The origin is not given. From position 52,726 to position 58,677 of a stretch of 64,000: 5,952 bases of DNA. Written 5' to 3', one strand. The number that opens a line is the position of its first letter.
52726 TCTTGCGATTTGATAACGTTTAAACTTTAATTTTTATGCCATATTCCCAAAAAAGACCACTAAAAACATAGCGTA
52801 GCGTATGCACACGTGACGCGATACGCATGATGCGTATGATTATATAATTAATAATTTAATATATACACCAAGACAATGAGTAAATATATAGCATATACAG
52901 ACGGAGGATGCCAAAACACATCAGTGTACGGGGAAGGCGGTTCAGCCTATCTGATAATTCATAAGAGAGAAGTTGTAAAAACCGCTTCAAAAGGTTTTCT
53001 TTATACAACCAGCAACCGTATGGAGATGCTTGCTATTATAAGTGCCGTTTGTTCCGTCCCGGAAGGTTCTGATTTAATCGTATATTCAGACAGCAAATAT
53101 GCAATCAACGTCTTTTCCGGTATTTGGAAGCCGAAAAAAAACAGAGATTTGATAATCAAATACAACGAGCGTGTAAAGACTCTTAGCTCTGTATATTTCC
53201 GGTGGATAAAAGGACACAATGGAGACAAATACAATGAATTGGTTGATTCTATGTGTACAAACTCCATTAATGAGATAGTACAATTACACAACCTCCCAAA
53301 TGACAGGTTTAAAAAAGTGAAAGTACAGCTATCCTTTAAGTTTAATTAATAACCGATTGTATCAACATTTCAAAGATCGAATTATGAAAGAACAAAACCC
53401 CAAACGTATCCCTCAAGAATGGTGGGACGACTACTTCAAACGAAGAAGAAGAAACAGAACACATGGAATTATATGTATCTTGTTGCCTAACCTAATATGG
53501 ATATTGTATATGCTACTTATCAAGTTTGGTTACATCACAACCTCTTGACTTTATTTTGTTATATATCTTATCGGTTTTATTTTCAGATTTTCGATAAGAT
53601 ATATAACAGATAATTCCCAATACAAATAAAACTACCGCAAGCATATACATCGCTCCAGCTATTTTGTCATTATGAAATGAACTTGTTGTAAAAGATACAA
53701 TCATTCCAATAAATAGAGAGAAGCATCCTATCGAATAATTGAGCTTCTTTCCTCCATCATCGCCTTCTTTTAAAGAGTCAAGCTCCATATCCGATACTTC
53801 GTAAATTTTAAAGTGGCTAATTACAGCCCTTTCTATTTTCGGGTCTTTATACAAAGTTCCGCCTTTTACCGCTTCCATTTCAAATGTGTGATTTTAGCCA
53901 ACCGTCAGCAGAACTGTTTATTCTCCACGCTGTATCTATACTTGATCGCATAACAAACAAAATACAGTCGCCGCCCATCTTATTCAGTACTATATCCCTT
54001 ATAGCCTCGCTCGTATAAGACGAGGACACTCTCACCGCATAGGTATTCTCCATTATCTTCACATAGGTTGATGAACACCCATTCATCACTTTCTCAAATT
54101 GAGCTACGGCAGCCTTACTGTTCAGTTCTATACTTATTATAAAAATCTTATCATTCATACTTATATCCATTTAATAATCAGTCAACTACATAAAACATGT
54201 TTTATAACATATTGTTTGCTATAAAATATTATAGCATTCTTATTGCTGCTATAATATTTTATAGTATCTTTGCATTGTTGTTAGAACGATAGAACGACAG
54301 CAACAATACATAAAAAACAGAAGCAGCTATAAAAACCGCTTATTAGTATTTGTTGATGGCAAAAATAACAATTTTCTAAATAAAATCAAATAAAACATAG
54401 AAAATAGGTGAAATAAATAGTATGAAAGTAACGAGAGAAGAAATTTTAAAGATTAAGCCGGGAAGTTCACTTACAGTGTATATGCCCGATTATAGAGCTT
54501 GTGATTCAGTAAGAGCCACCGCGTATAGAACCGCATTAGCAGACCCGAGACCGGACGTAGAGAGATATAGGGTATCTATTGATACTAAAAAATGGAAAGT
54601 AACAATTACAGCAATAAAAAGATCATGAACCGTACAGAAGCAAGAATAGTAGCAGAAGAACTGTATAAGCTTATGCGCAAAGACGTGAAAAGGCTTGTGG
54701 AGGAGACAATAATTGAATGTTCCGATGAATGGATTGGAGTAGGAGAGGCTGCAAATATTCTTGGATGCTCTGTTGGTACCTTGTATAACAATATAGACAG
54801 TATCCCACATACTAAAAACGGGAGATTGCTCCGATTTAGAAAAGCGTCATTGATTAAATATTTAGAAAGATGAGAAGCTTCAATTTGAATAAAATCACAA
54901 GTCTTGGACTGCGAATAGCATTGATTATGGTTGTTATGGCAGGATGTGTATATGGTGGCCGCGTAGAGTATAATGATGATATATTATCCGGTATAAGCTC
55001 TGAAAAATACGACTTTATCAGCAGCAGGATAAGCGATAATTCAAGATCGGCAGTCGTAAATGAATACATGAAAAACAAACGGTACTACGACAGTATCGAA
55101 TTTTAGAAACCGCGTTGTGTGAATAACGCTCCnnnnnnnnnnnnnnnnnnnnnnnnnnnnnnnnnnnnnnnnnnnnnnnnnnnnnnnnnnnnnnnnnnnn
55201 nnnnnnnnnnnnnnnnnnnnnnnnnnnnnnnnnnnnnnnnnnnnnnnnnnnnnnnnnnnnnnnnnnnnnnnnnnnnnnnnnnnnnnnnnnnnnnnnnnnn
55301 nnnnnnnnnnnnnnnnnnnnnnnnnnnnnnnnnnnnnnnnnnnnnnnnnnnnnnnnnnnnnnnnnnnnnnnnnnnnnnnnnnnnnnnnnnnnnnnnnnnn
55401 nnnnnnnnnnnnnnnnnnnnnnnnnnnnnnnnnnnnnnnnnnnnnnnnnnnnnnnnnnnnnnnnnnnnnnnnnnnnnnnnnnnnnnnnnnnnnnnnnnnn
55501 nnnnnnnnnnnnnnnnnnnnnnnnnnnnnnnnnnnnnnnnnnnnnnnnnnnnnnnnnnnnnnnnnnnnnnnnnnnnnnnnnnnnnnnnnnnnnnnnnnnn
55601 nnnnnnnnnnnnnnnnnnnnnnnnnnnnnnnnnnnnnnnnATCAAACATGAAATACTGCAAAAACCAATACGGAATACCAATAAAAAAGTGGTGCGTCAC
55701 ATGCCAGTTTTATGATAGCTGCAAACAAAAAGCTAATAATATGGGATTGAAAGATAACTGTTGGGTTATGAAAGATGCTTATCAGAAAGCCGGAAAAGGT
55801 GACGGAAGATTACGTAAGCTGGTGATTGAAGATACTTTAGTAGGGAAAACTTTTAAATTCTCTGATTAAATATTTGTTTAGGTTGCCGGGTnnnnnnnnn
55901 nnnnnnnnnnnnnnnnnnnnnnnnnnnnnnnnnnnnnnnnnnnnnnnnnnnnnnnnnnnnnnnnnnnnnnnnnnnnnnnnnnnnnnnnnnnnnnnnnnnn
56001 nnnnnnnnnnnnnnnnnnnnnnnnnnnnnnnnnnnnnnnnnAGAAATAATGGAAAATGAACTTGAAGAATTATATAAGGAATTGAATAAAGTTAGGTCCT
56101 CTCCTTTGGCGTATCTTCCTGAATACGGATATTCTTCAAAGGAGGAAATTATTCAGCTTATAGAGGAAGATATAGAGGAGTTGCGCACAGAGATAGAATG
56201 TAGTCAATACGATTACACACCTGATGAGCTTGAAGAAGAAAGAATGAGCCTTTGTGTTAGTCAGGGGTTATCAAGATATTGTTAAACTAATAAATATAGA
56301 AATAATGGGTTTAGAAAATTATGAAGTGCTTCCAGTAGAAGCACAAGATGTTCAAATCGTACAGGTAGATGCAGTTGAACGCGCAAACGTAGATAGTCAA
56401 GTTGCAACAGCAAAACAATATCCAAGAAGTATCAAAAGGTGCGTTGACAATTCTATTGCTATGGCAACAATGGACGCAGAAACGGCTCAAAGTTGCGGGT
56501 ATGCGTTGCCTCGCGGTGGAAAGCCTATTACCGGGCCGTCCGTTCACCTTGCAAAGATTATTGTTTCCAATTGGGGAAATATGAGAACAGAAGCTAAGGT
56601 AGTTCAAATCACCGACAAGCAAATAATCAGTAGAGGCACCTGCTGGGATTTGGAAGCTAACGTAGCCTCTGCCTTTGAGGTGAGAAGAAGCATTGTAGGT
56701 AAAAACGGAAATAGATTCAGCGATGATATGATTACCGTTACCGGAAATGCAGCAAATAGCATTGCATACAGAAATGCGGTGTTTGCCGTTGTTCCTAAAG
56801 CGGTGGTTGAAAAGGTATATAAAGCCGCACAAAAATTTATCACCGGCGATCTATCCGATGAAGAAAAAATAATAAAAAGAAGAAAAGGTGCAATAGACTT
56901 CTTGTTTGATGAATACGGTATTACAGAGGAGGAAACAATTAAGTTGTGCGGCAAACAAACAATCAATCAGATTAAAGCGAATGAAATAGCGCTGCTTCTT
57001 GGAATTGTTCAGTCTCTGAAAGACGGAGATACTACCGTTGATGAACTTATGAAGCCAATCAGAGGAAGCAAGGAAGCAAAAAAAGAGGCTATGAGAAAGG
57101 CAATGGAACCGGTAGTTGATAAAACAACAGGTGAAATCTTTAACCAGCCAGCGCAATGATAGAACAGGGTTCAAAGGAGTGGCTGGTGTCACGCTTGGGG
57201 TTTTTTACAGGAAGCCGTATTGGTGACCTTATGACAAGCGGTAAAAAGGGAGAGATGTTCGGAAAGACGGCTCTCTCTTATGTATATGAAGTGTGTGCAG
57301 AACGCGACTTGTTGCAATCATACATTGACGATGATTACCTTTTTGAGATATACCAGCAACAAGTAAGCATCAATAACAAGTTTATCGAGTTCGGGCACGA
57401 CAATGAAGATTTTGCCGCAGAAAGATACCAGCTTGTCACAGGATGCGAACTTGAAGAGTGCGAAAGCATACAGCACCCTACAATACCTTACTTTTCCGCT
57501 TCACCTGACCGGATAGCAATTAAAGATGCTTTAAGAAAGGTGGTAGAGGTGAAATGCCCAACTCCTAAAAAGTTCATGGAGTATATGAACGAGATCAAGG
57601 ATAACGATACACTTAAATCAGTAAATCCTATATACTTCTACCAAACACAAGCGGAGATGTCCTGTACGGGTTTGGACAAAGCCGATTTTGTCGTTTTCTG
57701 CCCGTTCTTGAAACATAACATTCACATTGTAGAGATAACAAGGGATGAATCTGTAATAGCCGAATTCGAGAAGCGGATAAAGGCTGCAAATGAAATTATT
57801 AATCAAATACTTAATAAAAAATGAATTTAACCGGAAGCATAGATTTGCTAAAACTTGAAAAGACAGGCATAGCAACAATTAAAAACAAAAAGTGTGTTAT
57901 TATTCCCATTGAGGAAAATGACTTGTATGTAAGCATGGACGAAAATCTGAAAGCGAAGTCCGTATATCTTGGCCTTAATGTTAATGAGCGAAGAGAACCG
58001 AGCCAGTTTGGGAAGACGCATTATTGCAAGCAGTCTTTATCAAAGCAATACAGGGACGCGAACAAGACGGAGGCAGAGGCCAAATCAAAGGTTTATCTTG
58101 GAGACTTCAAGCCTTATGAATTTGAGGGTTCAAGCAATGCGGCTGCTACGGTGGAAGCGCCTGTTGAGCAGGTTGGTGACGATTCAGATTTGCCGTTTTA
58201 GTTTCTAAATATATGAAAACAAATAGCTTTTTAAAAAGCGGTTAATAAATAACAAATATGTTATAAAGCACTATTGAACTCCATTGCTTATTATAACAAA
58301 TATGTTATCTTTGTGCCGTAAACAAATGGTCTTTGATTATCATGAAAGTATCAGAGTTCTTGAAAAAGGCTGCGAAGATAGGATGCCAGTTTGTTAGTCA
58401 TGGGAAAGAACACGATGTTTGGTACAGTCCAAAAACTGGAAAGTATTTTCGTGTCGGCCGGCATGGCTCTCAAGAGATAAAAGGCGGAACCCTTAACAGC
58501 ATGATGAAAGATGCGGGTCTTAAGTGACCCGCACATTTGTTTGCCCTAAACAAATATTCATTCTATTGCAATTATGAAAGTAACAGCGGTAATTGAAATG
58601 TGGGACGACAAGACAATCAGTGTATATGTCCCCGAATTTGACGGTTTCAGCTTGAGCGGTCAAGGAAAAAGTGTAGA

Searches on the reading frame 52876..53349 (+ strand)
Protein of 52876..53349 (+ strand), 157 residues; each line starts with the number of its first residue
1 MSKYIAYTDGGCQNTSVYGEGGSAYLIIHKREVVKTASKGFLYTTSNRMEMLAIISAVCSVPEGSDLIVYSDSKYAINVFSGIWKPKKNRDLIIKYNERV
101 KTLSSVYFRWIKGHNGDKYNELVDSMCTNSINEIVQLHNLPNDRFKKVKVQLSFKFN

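Call 37: search_protein_families(library=pfam, proteins=[window:52876-53349:+], max_evalue=0.01)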
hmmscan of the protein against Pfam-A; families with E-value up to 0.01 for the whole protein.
window:52876-53349:+ (157 aa): 2 families
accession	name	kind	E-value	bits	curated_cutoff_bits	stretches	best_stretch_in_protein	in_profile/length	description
PF00075.30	RNase_H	-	5.1e-22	79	25.8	1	3-129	3-138/141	RNase H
PF13456.12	RVT_3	-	0.0061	16.9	21.6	1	8-112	2-109/123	Reverse transcriptase-like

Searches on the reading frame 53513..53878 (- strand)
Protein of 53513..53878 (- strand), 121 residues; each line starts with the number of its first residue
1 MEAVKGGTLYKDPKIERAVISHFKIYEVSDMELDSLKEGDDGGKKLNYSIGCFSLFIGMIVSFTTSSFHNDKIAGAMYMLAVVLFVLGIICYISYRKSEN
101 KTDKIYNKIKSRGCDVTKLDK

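Call 37: search_protein_families(library=pfam, proteins=[window:53513-53878:-], max_evalue=0.01)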
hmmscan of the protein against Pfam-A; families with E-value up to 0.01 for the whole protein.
window:53513-53878:- (121 aa): 2 families
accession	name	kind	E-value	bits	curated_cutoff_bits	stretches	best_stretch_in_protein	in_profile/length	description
PF00822.25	PMP22_Claudin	-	0.001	19.5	26.7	1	49-105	78-134/161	PMP-22/EMP/MP20/Claudin family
PF06341.16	DUF1056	-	0.0046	17.6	22.2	1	55-98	19-62/64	Protein of unknown function (DUF1056)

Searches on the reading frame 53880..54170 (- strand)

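Call 37: search_protein_families(library=pfam, proteins=[window:53880-54170:-], max_evalue=0.01)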
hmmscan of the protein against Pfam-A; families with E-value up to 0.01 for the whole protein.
window:53880-54170:- (96 aa): 2 families
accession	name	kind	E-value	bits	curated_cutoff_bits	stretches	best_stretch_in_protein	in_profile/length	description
PF23780.1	S-AdoMet_lyase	-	0.0049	17.2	28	1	37-86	48-96/133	S-Adenosylmethionine lyase family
PF02781.21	G6PD_C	-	0.0051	16.3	27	1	9-86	184-260/296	Glucose-6-phosphate dehydrogenase, C-terminal domain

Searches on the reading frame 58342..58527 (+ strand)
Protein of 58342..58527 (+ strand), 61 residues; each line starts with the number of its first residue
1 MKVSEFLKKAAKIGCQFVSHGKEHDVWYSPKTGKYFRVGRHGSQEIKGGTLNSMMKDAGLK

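Call 38: search_protein_families(library=pfam, proteins=[window:58342-58527:+], max_evalue=0.01)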
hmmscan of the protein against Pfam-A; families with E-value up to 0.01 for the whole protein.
window:58342-58527:+ (61 aa): 2 families
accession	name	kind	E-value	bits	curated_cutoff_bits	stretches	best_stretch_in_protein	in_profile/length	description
PF07927.17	HicA_toxin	-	1.1e-11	45.1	27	1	4-60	2-58/58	HicA toxin of bacterial toxin-antitoxin,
PF12904.13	Collagen_bind_2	-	0.0041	17.4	22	1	12-50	38-76/92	Putative collagen-binding domain of a collagenase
